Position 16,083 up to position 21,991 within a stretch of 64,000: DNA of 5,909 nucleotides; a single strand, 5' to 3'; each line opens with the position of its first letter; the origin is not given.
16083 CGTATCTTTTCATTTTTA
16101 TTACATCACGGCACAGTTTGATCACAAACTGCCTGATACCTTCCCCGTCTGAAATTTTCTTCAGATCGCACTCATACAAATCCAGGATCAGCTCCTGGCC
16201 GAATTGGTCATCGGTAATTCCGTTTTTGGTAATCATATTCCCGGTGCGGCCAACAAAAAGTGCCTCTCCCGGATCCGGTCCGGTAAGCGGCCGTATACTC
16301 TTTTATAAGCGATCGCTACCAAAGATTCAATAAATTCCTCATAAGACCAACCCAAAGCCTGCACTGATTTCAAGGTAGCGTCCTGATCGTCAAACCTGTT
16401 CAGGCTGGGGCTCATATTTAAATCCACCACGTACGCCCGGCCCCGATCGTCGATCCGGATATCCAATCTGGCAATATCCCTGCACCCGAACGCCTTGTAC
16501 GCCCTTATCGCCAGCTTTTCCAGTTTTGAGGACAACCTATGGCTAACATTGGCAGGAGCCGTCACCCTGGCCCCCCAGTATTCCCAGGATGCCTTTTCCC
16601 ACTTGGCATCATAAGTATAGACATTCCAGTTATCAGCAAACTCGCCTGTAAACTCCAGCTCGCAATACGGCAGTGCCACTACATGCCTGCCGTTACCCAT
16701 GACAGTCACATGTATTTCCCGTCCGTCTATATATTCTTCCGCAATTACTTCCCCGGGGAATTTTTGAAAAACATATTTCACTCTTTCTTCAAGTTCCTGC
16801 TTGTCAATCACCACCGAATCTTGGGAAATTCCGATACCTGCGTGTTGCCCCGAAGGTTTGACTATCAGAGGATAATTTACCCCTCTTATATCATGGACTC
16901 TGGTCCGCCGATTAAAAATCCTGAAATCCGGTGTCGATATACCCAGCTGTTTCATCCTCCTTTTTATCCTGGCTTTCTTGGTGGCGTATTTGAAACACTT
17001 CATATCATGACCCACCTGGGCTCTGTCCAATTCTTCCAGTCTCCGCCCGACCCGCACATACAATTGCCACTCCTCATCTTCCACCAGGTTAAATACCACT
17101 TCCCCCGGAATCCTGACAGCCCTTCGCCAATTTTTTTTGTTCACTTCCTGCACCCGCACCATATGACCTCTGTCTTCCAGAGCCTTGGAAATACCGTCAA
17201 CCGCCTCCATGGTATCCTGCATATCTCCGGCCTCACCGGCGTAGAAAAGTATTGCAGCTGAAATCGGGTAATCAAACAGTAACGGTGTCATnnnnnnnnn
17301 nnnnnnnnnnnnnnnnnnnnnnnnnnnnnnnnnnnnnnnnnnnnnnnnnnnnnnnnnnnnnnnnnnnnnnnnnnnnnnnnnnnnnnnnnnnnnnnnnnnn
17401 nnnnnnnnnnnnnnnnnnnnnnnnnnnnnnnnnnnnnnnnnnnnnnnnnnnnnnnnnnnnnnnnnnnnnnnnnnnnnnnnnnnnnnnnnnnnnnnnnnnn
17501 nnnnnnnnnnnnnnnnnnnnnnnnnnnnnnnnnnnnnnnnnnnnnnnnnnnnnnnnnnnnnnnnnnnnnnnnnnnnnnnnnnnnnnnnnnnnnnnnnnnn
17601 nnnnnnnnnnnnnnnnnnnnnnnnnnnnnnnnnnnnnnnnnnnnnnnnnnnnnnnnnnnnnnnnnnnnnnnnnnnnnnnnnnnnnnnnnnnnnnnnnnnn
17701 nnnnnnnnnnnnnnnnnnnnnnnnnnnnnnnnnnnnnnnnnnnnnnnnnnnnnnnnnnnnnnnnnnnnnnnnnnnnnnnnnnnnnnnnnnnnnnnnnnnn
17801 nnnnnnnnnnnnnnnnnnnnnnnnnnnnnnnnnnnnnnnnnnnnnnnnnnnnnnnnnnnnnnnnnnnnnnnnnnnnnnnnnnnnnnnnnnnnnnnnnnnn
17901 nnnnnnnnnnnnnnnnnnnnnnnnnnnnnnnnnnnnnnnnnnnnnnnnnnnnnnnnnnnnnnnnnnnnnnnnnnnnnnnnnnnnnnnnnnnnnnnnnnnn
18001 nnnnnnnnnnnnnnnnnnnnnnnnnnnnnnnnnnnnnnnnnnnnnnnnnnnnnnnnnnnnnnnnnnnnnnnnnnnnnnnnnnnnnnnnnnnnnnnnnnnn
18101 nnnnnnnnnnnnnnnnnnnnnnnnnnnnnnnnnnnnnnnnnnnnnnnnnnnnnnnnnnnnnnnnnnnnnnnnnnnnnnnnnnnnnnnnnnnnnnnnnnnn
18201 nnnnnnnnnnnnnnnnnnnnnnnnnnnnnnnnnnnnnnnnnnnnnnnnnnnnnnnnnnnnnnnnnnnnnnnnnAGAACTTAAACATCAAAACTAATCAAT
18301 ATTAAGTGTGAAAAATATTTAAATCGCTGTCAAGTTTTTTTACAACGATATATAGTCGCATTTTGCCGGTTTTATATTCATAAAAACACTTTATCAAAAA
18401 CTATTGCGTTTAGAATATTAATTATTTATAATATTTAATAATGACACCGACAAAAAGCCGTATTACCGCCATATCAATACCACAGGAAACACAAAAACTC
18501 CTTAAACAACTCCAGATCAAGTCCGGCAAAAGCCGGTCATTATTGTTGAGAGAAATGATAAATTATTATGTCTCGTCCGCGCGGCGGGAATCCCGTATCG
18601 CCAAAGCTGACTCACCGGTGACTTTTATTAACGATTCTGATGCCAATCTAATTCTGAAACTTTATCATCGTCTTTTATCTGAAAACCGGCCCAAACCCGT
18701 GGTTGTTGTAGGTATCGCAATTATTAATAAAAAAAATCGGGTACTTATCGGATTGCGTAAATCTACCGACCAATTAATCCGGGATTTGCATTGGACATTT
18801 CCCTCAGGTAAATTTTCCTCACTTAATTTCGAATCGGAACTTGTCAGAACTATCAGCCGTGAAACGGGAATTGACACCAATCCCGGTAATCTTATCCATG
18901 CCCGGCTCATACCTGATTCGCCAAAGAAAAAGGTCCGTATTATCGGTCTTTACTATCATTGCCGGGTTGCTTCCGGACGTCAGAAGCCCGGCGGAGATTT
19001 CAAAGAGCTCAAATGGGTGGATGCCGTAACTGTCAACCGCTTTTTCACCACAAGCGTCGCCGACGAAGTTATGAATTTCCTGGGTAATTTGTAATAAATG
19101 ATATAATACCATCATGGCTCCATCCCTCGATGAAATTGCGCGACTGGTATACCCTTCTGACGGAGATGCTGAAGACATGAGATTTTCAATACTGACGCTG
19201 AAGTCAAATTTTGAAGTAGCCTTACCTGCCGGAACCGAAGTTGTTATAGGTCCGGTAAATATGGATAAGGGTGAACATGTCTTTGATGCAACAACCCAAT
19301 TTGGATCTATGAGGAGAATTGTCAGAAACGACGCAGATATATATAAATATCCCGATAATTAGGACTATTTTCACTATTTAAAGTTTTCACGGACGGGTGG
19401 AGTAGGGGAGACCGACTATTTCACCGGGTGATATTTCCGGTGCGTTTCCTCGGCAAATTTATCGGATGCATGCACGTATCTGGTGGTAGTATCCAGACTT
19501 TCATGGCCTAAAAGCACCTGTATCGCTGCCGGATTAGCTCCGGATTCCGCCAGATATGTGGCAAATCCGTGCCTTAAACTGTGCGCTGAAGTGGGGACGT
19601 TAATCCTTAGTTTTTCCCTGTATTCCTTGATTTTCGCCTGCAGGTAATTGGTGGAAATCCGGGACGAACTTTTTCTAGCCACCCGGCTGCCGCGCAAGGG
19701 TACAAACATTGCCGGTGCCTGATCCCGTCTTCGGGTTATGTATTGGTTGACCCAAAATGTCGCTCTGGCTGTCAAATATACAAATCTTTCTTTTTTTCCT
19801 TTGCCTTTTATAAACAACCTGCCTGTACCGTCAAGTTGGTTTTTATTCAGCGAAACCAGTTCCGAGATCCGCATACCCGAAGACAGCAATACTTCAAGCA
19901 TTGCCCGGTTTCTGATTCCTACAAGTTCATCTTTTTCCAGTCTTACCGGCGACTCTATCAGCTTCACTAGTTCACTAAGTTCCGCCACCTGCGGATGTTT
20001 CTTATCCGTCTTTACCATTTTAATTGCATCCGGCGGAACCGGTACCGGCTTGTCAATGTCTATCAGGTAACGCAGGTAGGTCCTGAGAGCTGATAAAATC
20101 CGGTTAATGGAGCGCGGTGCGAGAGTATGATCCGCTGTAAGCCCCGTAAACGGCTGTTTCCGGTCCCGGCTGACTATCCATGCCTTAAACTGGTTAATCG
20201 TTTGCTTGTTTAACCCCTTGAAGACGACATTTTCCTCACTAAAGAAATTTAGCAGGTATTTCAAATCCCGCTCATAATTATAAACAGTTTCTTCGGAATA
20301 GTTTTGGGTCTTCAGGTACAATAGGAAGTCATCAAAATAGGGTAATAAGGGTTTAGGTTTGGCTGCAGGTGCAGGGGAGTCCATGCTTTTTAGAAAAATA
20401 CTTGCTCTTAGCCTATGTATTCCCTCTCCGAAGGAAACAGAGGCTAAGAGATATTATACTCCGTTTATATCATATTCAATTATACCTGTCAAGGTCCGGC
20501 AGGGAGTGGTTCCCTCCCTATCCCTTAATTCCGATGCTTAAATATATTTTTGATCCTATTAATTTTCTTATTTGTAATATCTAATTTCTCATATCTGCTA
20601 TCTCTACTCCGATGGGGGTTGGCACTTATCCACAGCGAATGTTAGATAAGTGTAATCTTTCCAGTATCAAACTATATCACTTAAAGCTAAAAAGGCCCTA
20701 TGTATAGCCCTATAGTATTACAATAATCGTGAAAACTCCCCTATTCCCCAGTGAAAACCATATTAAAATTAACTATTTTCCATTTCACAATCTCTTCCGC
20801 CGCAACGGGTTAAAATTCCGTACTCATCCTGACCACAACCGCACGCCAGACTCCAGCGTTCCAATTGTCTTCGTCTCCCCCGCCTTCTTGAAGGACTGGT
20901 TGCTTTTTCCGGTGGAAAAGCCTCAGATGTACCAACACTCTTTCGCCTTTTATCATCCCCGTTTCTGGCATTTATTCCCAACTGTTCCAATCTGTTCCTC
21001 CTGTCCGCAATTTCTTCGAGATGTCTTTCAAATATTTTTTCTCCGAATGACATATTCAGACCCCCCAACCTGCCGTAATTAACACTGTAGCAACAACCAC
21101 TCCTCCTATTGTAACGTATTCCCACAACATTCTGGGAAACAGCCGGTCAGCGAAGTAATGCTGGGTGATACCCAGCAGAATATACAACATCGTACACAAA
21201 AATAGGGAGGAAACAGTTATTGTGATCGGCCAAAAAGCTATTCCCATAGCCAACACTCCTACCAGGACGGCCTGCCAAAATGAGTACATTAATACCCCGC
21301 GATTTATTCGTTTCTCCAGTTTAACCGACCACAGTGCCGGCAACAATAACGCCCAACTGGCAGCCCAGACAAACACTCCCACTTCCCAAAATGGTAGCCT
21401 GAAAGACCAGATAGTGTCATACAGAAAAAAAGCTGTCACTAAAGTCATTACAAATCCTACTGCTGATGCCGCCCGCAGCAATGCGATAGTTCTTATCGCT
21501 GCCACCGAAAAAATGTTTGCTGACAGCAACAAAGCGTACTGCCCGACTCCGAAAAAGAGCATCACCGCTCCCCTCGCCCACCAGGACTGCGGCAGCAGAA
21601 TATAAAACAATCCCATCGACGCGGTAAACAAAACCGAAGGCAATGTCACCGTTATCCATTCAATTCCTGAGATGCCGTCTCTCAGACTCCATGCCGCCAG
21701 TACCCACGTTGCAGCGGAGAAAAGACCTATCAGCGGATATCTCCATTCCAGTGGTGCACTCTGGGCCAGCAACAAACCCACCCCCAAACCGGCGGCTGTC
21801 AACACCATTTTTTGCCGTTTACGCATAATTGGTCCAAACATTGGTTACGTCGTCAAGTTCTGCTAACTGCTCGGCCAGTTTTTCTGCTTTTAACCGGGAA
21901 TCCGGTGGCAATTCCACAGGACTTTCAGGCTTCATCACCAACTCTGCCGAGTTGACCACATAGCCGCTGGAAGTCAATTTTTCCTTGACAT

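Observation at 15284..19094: Module of two tandem Ddl-like ATP-grasp ligases and a pyruvoyl decarboxylase, flanked by a cytoplasmic C39-like cysteine peptidase and an RHH-Nudix regulator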

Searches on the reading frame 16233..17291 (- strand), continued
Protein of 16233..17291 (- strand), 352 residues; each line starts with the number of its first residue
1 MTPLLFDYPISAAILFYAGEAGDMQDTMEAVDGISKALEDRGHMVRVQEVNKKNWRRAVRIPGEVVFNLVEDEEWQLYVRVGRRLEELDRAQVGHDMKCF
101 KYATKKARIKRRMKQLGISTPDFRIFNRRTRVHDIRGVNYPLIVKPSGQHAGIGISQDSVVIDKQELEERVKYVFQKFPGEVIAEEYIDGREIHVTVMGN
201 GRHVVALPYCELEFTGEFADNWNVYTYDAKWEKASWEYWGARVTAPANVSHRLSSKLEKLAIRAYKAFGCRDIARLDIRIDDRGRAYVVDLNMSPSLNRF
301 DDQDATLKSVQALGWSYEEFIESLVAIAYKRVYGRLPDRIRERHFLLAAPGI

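Call 69: list_cluster_members(proteins=[P0361, P0363, P0366, P0367, P0369, P0374, P0379, P0390, P0396, P0446])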
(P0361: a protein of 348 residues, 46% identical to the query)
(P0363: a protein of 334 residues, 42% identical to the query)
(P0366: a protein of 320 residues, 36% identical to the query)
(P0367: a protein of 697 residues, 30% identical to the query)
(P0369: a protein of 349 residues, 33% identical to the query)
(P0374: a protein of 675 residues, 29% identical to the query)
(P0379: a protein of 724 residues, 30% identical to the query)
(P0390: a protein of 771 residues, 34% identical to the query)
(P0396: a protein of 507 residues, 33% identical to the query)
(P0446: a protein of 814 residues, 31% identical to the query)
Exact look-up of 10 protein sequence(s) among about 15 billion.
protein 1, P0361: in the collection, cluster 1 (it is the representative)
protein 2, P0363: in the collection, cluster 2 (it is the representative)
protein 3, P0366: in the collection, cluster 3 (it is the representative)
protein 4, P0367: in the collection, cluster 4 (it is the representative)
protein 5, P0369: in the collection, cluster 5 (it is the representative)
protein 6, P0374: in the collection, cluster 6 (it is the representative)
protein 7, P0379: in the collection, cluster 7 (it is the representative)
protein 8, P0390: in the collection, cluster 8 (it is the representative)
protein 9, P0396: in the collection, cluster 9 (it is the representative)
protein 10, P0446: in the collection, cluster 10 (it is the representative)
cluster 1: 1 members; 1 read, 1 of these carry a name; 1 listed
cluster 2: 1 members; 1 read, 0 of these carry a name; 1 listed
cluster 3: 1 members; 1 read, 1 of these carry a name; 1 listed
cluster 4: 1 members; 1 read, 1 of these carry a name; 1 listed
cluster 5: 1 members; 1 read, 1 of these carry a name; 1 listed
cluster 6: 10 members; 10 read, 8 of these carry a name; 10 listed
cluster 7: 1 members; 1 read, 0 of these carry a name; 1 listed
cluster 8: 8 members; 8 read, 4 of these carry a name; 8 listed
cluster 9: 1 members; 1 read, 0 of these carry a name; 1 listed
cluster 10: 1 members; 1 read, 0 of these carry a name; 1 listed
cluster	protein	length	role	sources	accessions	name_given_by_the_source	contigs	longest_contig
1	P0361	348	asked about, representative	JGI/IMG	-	D-alanine-D-alanine ligase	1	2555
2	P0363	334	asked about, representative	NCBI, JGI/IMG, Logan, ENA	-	-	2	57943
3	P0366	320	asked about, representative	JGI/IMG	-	D-alanine-D-alanine ligase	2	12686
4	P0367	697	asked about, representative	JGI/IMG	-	D-alanine-D-alanine ligase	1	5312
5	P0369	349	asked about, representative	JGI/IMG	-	D-alanine-D-alanine ligase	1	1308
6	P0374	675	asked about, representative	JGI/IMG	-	D-alanine-D-alanine ligase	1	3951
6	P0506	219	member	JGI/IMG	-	D-alanine-D-alanine ligase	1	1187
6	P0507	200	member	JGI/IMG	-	D-alanine-D-alanine ligase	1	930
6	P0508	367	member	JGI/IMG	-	D-alanine-D-alanine ligase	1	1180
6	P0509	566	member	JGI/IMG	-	D-alanine-D-alanine ligase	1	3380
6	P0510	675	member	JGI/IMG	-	D-alanine-D-alanine ligase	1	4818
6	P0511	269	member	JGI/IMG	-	D-alanine-D-alanine ligase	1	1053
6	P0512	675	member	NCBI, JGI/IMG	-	D-alanine-D-alanine ligase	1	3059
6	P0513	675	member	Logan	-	-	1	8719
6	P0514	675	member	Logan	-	-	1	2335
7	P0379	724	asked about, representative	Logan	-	-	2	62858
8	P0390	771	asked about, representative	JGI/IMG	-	-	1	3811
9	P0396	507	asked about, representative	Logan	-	-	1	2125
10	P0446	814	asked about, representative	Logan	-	-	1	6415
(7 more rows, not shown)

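Call 70: search_protein_families(library=pfam, proteins=[P0390, P0367, P0374, P0379, P0446, P0396, P0466, P0437, P0402], max_evalue=0.001)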
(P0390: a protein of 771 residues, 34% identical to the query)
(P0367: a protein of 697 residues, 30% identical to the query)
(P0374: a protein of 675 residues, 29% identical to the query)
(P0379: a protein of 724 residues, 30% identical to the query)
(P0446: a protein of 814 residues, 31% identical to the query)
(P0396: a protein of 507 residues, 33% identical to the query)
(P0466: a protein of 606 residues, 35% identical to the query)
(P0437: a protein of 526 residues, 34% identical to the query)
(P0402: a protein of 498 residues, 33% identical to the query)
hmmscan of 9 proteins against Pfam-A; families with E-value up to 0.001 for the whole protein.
P0390 (771 aa): 2 families
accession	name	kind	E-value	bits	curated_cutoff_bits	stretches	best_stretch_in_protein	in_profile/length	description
PF07478.18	Dala_Dala_lig_C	-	5.1e-19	69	24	1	575-765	29-203/204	D-ala D-ala ligase C-terminus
PF02655.19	ATP-grasp_3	-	4.1e-09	37.1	23.2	1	549-736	3-155/160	ATP-grasp domain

P0367 (697 aa): 7 families
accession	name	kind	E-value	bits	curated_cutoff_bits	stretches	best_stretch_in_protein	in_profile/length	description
PF07478.18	Dala_Dala_lig_C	-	4.1e-58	196.7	24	2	483-676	12-203/204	D-ala D-ala ligase C-terminus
PF13535.11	ATP-grasp_4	-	1.8e-09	37.9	27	0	498-647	2-151/160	ATP-grasp domain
PF02786.22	CPSase_L_D2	-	1.8e-08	34.6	19.8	0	248-300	124-178/211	Carbamoyl-phosphate synthase L chain, ATP binding domain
PF02655.19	ATP-grasp_3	-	5.4e-05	23.8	23.2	0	468-646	6-155/160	ATP-grasp domain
PF14398.11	ATPgrasp_YheCD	-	0.00013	21.7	26.8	0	256-304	181-229/255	YheC/D like ATP-grasp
PF15632.11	ATPgrasp_Ter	-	0.00017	21.8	29.1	0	259-314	44-95/131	ATP-grasp in the biosynthetic pathway with Ter operon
PF02310.24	B12-binding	-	0.00035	20.8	32.1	0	23-67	14-58/121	B12 binding domain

P0374 (675 aa): 7 families
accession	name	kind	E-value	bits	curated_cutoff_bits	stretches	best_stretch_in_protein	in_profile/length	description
PF07478.18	Dala_Dala_lig_C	-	3e-61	206.9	24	2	470-654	29-203/204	D-ala D-ala ligase C-terminus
PF02786.22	CPSase_L_D2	-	1e-11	45.2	19.8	0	235-290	122-178/211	Carbamoyl-phosphate synthase L chain, ATP binding domain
PF13535.11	ATP-grasp_4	-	6e-09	36.1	27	0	477-625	2-151/160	ATP-grasp domain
PF02655.19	ATP-grasp_3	-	3.1e-07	31.1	23.2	0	477-624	31-155/160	ATP-grasp domain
PF03133.20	TTL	-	8.5e-06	25.6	20.1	0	249-299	216-266/292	Tubulin-tyrosine ligase family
PF02310.24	B12-binding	-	0.00015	22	32.1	0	26-66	17-57/121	B12 binding domain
PF02222.28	ATP-grasp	-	0.00031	20.9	27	0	454-527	5-77/179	ATP-grasp domain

P0379 (724 aa): 7 families
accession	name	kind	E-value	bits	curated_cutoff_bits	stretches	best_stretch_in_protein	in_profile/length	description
PF07478.18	Dala_Dala_lig_C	-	2.4e-64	217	24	2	504-715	1-203/204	D-ala D-ala ligase C-terminus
PF13535.11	ATP-grasp_4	-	2.2e-10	40.8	27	1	534-686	2-151/160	ATP-grasp domain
PF01071.24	GARS_A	-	2.5e-08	34.4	27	1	497-595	2-101/194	Phosphoribosylglycinamide synthetase, ATP-grasp (A) domain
PF02786.22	CPSase_L_D2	-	1.2e-06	28.6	19.8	0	497-594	1-101/211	Carbamoyl-phosphate synthase L chain, ATP binding domain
PF14397.11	ATPgrasp_ST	-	0.00017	21.3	31.4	0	640-691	211-260/278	Sugar-transfer associated ATP-grasp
PF03133.20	TTL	-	0.00063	19.5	20.1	0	660-692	232-264/292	Tubulin-tyrosine ligase family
PF02655.19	ATP-grasp_3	-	0.00083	19.9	23.2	0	534-597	31-83/160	ATP-grasp domain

P0446 (814 aa): 11 families
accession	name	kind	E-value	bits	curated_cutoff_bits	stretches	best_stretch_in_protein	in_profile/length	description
PF07478.18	Dala_Dala_lig_C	-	3.3e-36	125.1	24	2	598-793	26-203/204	D-ala D-ala ligase C-terminus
PF13535.11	ATP-grasp_4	-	7.2e-28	97.7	27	1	157-305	2-155/160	ATP-grasp domain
PF02655.19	ATP-grasp_3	-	1.6e-15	58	23.2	2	121-305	2-159/160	ATP-grasp domain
PF18130.6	ATPgrasp_N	-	6.4e-12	46.3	27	1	39-111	5-81/81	ATP-grasp N-terminal domain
PF18603.7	LAL_C2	-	1.4e-11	44.9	29.4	1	352-425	4-77/78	L-amino acid ligase C-terminal domain 2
PF15632.11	ATPgrasp_Ter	-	1.4e-10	41.4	29.1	1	207-331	5-111/131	ATP-grasp in the biosynthetic pathway with Ter operon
PF02222.28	ATP-grasp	-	6.2e-10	39.4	27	1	132-278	5-140/179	ATP-grasp domain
PF08443.16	RimK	-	4.5e-08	33.3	21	0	120-193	1-76/188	RimK-like ATP-grasp domain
PF02786.22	CPSase_L_D2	-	1.6e-06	28.2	19.8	0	143-332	24-207/211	Carbamoyl-phosphate synthase L chain, ATP binding domain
PF01071.24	GARS_A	-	1.8e-06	28.4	27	0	126-238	6-114/194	Phosphoribosylglycinamide synthetase, ATP-grasp (A) domain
PF14397.11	ATPgrasp_ST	-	5.6e-06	26.2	31.4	0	728-773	218-263/278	Sugar-transfer associated ATP-grasp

P0396 (507 aa): 10 families
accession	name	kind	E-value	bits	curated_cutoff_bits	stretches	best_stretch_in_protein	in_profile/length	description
PF07478.18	Dala_Dala_lig_C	-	7.6e-30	104.4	24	1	125-315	28-203/204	D-ala D-ala ligase C-terminus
PF00583.31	Acetyltransf_1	-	1.2e-10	42.1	20.7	1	370-480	11-116/116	Acetyltransferase (GNAT) family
PF02655.19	ATP-grasp_3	-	6e-09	36.6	23.2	1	100-286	3-155/160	ATP-grasp domain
PF13508.13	Acetyltransf_7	-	2.3e-08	34.8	27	1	397-481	5-83/84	Acetyltransferase (GNAT) domain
PF13420.13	Acetyltransf_4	-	3.8e-05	24.2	24.3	1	351-492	2-146/155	Acetyltransferase (GNAT) domain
PF13673.13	Acetyltransf_10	-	4.1e-05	24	23.6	1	393-484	29-111/128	Acetyltransferase (GNAT) domain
PF08443.16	RimK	-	7.8e-05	22.8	21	0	100-188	3-91/188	RimK-like ATP-grasp domain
PF13535.11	ATP-grasp_4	-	0.00016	21.8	27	0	133-196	2-75/160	ATP-grasp domain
PF01071.24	GARS_A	-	0.00029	21.2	27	1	100-199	2-107/194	Phosphoribosylglycinamide synthetase, ATP-grasp (A) domain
PF02786.22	CPSase_L_D2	-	0.00045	20.2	19.8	0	123-286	28-178/211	Carbamoyl-phosphate synthase L chain, ATP binding domain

P0466 (606 aa): 4 families
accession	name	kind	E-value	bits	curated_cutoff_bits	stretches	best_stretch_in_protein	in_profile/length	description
PF04087.19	DUF389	-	3.5e-38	131.2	23.9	1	57-199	1-137/137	Domain of unknown function (DUF389)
PF07478.18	Dala_Dala_lig_C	-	1.5e-20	74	24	1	409-595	32-204/204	D-ala D-ala ligase C-terminus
PF13535.11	ATP-grasp_4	-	0.00023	21.2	27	0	414-501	3-102/160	ATP-grasp domain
PF02655.19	ATP-grasp_3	-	0.00051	20.6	23.2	0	381-565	2-155/160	ATP-grasp domain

P0437 (526 aa): 9 families
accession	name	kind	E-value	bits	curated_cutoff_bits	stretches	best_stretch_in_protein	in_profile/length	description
PF07478.18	Dala_Dala_lig_C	-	5.6e-33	114.6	24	1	114-322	2-203/204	D-ala D-ala ligase C-terminus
PF13302.13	Acetyltransf_3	-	4.4e-21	76.5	25.4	1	346-483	1-138/138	Acetyltransferase (GNAT) domain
PF02655.19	ATP-grasp_3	-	8.3e-14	52.4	23.2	1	104-294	1-156/160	ATP-grasp domain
PF00583.31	Acetyltransf_1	-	1.1e-10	42.2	20.7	1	370-482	6-116/116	Acetyltransferase (GNAT) family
PF13523.12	Acetyltransf_8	-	1.7e-08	34.6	27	1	354-486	3-141/145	Acetyltransferase (GNAT) domain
PF13420.13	Acetyltransf_4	-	4.1e-08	33.9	24.3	1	354-486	6-138/155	Acetyltransferase (GNAT) domain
PF08443.16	RimK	-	7.5e-07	29.4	21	1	106-194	3-86/188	RimK-like ATP-grasp domain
PF01071.24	GARS_A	-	4.7e-06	27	27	1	106-213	2-112/194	Phosphoribosylglycinamide synthetase, ATP-grasp (A) domain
PF02786.22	CPSase_L_D2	-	0.00095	19.2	19.8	0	106-203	1-103/211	Carbamoyl-phosphate synthase L chain, ATP binding domain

P0402 (498 aa): 6 families
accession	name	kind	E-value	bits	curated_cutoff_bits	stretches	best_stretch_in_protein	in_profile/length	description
PF07478.18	Dala_Dala_lig_C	-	2.2e-32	112.7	24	1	140-324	34-203/204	D-ala D-ala ligase C-terminus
PF00583.31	Acetyltransf_1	-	1e-13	52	20.7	1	382-473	31-116/116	Acetyltransferase (GNAT) family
PF02655.19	ATP-grasp_3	-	7.8e-13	49.3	23.2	1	108-296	1-156/160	ATP-grasp domain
PF13508.13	Acetyltransf_7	-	4.3e-12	46.7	27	1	387-475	3-84/84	Acetyltransferase (GNAT) domain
PF13673.13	Acetyltransf_10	-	9.6e-08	32.5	23.6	1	366-478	8-112/128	Acetyltransferase (GNAT) domain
PF02786.22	CPSase_L_D2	-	3e-05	24.1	19.8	0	131-213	27-112/211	Carbamoyl-phosphate synthase L chain, ATP binding domain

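Call 86: search_protein_families(library=ncbifam, proteins=[L087:5195-6946:+, L087:9041-9520:+], max_evalue=0.01)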
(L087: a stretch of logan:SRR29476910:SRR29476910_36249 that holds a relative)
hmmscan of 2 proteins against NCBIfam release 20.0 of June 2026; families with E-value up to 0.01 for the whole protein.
L087:5195-6946:+ (583 aa): 3 families
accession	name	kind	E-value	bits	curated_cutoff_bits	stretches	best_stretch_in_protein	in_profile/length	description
TIGR00909.1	2A0306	subfamily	2.4e-10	39.9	556.8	1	21-425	12-421/429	amino acid transporter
TIGR00908.1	2A0305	equivalog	2e-08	33.6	381.75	1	42-425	36-421/442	ethanolamine permease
NF053761.1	BrChAATpBcaP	equivalog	0.00063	18.9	690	0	33-422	44-440/460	branched-chain amino acid transporter BcaP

L087:9041-9520:+ (159 aa): 1 family
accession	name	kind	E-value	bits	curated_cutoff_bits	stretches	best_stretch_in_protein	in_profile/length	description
NF043024.1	T4SS_AnkI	equivalog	0.00011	21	550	1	10-106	33-141/439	Dot/Icm T4SS effector AnkI/LegAS4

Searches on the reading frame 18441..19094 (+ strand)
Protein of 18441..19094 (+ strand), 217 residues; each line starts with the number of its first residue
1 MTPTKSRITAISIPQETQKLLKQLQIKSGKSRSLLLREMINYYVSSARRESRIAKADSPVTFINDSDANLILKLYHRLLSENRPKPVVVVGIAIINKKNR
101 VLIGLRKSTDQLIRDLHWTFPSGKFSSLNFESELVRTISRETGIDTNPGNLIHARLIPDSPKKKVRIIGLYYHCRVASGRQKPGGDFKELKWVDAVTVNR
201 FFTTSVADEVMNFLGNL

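Call 3: search_protein_families(library=pfam, proteins=[window:18441-19094:+], max_evalue=0.01)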
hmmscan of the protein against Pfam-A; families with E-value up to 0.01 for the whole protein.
window:18441-19094:+ (217 aa): 2 families
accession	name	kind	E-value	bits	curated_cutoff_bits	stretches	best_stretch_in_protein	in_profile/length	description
PF01402.27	RHH_1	-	4.3e-05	23.8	20.5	1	11-44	4-37/39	Ribbon-helix-helix protein, copG family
PF00293.34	NUDIX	-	0.00015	22.2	21.1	1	87-196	3-116/134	NUDIX domain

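Call 4: search_protein_families(library=ncbifam, proteins=[window:18441-19094:+], max_evalue=0.01)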
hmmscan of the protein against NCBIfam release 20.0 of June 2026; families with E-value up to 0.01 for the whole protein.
window:18441-19094:+ (217 aa): 4 families
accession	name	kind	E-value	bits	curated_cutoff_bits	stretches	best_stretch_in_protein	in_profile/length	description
NF006530.0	PRK08999.1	equivalog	0.00023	20.3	245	1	87-196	5-110/315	Nudix family hydrolase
NF008044.0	PRK10776.1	equivalog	0.00024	21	148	1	88-198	6-110/130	8-oxo-dGTP diphosphatase MutT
NF001938.0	PRK00714.1-5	equivalog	0.0021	17.4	116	1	89-145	15-75/172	RNA pyrophosphohydrolase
NF041200.1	mob_BfmA_Nterm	domain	0.0091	16.2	24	0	9-43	2-36/81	BfmA/BtgA family mobilization protein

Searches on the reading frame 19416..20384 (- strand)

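Call 3: search_protein_families(library=pfam, proteins=[window:19416-20384:-], max_evalue=0.01)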
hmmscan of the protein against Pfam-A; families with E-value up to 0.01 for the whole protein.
window:19416-20384:- (322 aa): 4 families
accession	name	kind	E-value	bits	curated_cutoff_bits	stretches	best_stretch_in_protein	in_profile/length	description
PF00589.27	Phage_integrase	-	4.3e-32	111.7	27.1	1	153-308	18-170/172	Phage integrase family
PF02899.23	Phage_int_SAM_1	-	1e-11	45.3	22.3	1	18-108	2-80/83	Phage integrase, N-terminal SAM-like domain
PF13102.12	Phage_int_SAM_5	-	3.2e-07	31.1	22.3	1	13-106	2-81/98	Phage integrase SAM-like domain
PF13495.12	Phage_int_SAM_4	-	0.00031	21.5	27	1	17-110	2-81/85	Phage integrase, N-terminal SAM-like domain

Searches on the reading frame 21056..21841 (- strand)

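Call 40: search_protein_families(library=pfam, proteins=[window:21056-21841:-], max_evalue=0.001)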
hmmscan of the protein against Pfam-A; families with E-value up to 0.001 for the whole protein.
window:21056-21841:- (261 aa): 1 family
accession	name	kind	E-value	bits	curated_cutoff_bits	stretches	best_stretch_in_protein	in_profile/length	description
PF18900.5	DUF5656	-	9.6e-10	38.6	23.3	1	62-256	56-240/242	Protein of unknown function (DUF5656)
